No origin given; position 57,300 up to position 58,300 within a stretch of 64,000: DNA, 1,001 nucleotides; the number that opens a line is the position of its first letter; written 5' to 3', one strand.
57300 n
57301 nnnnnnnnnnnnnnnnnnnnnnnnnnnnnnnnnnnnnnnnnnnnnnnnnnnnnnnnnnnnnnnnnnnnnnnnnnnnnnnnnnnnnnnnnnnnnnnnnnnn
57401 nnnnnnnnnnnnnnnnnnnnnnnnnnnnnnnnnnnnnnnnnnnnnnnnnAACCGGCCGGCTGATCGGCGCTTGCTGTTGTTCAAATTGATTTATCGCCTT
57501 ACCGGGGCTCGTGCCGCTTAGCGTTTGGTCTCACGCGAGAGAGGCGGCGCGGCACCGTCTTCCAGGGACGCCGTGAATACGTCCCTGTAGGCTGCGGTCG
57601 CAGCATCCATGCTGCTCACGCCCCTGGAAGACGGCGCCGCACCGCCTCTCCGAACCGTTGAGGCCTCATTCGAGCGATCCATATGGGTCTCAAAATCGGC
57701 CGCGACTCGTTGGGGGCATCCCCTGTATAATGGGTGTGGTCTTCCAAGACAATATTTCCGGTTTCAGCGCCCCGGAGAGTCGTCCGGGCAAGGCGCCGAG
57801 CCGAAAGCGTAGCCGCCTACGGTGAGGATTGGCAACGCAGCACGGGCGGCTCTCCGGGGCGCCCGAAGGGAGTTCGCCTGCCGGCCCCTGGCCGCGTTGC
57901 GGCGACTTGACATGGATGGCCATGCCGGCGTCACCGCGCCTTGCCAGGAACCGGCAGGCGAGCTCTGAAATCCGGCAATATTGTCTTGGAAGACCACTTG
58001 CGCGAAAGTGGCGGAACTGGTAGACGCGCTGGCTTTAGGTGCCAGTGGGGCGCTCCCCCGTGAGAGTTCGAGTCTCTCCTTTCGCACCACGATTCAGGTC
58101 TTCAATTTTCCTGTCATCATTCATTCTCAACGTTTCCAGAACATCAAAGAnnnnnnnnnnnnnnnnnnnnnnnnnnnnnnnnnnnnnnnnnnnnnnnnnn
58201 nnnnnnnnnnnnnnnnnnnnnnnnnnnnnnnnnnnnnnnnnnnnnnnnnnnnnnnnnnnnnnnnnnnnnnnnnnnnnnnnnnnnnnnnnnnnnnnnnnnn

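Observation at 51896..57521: Six-gene ACP / ANL-ligase / KS / CLF-like / GT2 / flavin-halogenase cassette attached to plsX-fabH in place of fabD-fabG-acpP-fabF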

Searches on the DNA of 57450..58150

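Call 38: search_rna_families(source=window, start=57450, end=58150, threshold=evalue, max_evalue=1)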
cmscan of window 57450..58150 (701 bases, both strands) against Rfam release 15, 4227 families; matches with E-value up to 1: 2.
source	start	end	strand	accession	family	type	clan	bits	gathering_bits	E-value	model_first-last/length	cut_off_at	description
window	58002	58086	+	RF00005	tRNA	Gene; tRNA;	CL00001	55.9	29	2.7e-11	1-71/71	no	tRNA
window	57870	57965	-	RF04104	MIR918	Gene; miRNA;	-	22.5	268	0.11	1-265/265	no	MIR918 microRNA precursor family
